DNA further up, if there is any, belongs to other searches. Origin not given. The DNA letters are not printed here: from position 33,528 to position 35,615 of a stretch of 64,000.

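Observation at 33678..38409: Mvh-type [NiFe] hydrogenase whose partner is a GltD/NfnB-like NAD(P)H flavoprotein rather than HdrA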

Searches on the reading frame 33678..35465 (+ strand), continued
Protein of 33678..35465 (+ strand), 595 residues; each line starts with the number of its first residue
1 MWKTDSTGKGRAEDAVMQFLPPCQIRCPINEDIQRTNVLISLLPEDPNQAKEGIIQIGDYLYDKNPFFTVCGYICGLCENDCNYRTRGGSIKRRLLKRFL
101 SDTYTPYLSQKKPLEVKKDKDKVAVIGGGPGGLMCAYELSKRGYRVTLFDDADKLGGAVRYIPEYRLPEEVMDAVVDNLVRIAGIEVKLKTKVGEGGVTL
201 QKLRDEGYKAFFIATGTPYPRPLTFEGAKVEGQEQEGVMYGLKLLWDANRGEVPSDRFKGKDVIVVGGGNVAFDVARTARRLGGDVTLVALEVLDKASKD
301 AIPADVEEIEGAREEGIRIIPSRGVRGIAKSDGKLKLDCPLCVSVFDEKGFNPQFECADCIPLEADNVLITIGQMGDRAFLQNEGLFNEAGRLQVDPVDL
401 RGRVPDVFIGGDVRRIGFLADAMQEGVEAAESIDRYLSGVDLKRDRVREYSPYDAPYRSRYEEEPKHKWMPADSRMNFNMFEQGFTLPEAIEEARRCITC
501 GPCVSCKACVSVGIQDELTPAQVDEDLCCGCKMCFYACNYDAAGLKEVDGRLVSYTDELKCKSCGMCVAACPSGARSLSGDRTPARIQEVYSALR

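Call 31: search_solved_structures(query=window:33678-35465:+, max_evalue=1e-30, show_alignments=5)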
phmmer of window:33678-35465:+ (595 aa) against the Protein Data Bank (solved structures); distinct sequences matched with E-value up to 1e-30: 9.
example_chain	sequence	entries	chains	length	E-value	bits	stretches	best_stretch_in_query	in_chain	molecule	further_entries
9n5u_A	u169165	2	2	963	9.9e-53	182.7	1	20-442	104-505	NfnA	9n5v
5jca_L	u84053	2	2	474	5.9e-45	157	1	21-438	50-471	NADH-dependent Ferredoxin:NADP Oxidoreductase (NfnI) subunit alpha | NADH-dependent Ferredoxin:NADP Oxidoreductase subunit alpha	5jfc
5vj7_A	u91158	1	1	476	2.1e-42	148.6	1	21-438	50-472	Oxidoreductase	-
8oh5_C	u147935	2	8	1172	3.7e-42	147.8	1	20-572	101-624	Formate dehydrogenase-O, major subunit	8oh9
9bov_A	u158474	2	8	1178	1.9e-41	145.4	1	20-510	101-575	Molybdopterin oxidoreductase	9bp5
4ylf_B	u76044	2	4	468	1.2e-40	142.7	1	64-439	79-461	Dihydropyrimidine dehydrogenase subunit A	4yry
1gt8_A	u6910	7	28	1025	6.4e-33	117.3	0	21-438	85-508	DIHYDROPYRIMIDINE DEHYDROGENASE | Dihydropyrimidine dehydrogenase [NADP(+)]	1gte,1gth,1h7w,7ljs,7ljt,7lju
1h7x_A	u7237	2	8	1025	6.5e-33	117.2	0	21-438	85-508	DIHYDROPYRIMIDINE DEHYDROGENASE | Dihydropyrimidine dehydrogenase [NADP(+)]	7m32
7m31_A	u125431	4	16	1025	6.5e-33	117.2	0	21-438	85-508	Dihydropyrimidine dehydrogenase [NADP(+)]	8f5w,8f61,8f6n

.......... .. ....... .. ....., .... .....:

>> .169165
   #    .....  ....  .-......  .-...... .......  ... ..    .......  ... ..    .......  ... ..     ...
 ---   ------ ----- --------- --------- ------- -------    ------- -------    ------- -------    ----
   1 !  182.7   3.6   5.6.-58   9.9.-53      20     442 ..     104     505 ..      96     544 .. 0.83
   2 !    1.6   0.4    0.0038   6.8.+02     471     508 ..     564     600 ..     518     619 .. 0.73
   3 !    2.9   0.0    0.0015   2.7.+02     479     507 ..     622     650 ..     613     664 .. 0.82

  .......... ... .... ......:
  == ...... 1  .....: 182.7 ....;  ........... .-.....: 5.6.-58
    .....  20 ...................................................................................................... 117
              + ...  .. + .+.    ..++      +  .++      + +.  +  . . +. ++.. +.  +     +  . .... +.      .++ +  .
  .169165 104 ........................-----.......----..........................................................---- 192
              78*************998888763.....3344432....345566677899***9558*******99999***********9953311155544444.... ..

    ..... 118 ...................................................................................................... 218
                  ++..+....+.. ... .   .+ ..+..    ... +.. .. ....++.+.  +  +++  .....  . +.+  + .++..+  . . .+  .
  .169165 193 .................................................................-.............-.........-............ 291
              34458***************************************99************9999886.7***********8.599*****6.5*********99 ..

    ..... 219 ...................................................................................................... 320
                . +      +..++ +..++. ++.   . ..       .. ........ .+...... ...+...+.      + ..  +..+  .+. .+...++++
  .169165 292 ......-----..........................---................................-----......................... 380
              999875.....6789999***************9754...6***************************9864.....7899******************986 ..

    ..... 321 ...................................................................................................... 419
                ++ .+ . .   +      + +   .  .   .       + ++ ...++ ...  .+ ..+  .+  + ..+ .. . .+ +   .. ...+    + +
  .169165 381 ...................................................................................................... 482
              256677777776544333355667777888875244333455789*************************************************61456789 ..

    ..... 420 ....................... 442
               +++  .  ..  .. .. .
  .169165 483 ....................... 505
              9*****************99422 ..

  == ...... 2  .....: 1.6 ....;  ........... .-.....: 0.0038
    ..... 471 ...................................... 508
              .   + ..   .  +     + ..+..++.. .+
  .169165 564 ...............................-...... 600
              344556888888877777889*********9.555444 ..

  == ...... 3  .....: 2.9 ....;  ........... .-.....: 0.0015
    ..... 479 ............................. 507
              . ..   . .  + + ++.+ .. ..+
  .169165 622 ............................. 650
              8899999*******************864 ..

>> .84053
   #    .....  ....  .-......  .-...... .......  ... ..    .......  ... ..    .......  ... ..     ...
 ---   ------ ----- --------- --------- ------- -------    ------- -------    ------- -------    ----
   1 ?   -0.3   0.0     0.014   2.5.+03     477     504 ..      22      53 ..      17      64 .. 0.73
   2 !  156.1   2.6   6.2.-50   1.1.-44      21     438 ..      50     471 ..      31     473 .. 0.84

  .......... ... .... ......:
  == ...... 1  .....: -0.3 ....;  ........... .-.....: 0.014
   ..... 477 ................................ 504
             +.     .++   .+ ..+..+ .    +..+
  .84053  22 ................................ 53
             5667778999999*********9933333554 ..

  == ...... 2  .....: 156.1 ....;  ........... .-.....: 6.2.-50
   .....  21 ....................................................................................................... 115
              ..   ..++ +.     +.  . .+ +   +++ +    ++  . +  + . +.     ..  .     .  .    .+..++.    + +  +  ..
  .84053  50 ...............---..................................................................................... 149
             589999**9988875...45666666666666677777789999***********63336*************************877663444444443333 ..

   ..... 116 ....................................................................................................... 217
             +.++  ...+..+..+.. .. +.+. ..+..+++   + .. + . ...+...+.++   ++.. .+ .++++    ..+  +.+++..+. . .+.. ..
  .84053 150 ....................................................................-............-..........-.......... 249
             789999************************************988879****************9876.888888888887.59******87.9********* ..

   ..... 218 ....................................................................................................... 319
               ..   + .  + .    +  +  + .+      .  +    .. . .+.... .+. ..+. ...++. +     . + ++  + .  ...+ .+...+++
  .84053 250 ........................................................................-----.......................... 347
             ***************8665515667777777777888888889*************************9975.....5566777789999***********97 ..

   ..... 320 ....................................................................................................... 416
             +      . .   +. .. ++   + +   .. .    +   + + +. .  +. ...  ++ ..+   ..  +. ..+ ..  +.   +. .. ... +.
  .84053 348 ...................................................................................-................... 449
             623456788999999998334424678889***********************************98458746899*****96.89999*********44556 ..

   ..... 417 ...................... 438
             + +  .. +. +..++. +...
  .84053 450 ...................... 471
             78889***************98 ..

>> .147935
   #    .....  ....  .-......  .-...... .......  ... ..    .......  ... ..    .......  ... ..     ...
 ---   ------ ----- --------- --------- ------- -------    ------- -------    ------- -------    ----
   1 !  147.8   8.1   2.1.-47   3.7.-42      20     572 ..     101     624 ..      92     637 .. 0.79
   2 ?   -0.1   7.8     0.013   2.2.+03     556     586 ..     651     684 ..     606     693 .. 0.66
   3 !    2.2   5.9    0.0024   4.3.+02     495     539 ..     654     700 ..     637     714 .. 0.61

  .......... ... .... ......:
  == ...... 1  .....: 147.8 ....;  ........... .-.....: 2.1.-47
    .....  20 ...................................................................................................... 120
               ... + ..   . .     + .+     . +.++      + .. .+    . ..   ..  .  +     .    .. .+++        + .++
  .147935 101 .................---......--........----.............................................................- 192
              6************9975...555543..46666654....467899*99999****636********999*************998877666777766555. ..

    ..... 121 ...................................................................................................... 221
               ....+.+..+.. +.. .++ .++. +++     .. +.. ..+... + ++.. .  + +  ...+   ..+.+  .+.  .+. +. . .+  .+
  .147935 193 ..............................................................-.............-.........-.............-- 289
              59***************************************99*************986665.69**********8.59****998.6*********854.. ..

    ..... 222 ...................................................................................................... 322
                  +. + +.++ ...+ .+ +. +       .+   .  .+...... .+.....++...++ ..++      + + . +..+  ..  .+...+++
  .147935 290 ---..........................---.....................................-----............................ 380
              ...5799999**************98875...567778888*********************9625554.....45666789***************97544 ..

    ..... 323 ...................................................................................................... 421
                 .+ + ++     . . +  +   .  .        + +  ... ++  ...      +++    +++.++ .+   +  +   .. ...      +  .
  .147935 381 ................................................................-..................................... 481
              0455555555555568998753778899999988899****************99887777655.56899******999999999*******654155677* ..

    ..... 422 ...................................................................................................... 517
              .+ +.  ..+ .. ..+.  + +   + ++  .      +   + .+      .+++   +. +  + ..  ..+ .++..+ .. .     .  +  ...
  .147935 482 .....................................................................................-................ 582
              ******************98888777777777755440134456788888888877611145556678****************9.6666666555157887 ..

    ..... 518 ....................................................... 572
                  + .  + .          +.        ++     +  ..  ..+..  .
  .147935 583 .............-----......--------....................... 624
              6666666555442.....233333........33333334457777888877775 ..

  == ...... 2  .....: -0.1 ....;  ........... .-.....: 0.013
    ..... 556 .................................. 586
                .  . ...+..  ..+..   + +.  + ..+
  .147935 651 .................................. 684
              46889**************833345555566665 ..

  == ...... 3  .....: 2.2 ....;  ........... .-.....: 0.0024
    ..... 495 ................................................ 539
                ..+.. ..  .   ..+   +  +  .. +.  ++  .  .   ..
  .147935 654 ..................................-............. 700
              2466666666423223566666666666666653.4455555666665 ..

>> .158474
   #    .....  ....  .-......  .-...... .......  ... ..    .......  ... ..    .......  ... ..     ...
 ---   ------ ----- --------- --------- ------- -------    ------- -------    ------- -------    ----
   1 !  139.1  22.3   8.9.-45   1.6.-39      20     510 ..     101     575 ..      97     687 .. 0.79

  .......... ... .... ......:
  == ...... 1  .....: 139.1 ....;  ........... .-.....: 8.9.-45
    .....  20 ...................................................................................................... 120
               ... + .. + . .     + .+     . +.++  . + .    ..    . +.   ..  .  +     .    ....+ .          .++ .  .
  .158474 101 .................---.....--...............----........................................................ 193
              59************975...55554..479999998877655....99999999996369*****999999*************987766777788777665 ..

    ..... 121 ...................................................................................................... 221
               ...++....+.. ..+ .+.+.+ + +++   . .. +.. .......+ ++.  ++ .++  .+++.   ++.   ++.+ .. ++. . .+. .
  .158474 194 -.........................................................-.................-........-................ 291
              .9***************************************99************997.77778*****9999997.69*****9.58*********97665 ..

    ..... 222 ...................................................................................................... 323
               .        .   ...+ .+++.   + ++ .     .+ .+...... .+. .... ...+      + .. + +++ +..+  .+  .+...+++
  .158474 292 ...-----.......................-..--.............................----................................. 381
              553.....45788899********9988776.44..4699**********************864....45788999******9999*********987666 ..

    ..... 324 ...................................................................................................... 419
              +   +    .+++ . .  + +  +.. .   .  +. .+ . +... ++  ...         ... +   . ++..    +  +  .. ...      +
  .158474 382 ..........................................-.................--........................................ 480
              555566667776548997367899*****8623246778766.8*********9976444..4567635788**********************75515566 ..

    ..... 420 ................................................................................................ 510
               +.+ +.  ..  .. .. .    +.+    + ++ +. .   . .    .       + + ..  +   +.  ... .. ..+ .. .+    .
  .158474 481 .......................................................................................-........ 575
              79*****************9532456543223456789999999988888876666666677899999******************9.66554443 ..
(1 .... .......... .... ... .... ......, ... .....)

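Call 47: predict_structure(alignment_id=A2)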
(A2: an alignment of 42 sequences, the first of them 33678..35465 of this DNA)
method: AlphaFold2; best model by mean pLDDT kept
length: 595 residues; sequences in the alignment: 42
mean_pLDDT: 62.6   pTM: 0.55
mean pLDDT of the five models: 62.6, 61.7, 60.9, 60.1, 58.5
residues with pLDDT >= 90: 87; 70-90: 167; 50-70: 129; < 50: 212
segments of 3 or more residues with pLDDT < 50: 4-10, 19-31, 76-93, 217-221, 292-304, 343-358, 373-376, 412-418, 447-522, 525-545, 551-554, 558-576, 579-583
pLDDT, mean of each block of 10 residues (from residue 1): 45 51 36 56 67 79 76 50 33 55 83 90 91 92 95 78 69 90 93 82 94 65 55 83 74 88 80 80 87 37 52 77 77 85 45 42 85 52 70 69 85 46 81 92 60 28 28 28 32 33 27 30 47 38 51 47 38 46 55 55
secondary structure, 60 per line:
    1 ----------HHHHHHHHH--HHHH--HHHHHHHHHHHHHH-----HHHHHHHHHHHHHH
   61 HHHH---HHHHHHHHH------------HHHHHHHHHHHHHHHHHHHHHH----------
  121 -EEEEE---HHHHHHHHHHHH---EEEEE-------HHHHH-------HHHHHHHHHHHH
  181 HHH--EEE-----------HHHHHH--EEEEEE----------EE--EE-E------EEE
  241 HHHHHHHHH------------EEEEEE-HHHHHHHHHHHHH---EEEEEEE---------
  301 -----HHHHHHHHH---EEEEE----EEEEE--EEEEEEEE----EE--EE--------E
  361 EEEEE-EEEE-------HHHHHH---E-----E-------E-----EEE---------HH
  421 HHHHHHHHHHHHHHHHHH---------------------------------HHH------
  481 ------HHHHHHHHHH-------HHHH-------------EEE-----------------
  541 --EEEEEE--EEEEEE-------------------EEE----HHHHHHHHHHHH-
elements in order: H11-19 H22-25 H28-41 H47-64 H68-76 H89-110 E122-126 H130-141 E145-149 H157-161 H169-183 E186-188 H200-205 E208-213 E238-240 H241-249 E262-267 H269-281 E285-291 H306-314 E318-322 E327-331 E334-341 E360-365 E367-370 H378-383 E407-409 H419-438 H487-496 H504-507 E521-523 E543-548 E551-556 E576-578 H583-594

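Call 48: search_protein_representatives(protein=window:33678-35465:+)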
Query: 595 residues. Proteins with E-value up to 0.001 (for the whole library): 13763; up to 1e-10: 6055; up to 1e-30: 1645. The best 150 are listed.
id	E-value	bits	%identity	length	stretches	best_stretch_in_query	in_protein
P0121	1.3e-198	677.7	55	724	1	19-594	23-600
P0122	8.2e-141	486.9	53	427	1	175-592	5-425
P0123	5.8e-129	447.7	46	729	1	19-579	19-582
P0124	5.7e-127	441.1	81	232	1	1-232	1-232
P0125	3.1e-115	402.4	40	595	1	19-580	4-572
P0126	2.5e-102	359.8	57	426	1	303-585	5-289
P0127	6.0e-90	318.9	62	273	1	1-220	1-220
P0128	8.9e-90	318.3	37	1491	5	20-522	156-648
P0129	3.1e-81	290.1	41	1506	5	53-512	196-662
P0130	4.6e-77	276.3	51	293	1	329-579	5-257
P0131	4.7e-76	273.0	40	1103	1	17-545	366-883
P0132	5.7e-74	266.1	50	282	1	172-447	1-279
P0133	9.1e-74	265.4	39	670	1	15-510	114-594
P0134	1.0e-71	258.7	35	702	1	18-580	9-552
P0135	2.4e-71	257.4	40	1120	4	59-458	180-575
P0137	5.5e-70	252.9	36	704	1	18-578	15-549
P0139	4.1e-69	250.1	37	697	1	19-581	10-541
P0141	2.4e-68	247.5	37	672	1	4-543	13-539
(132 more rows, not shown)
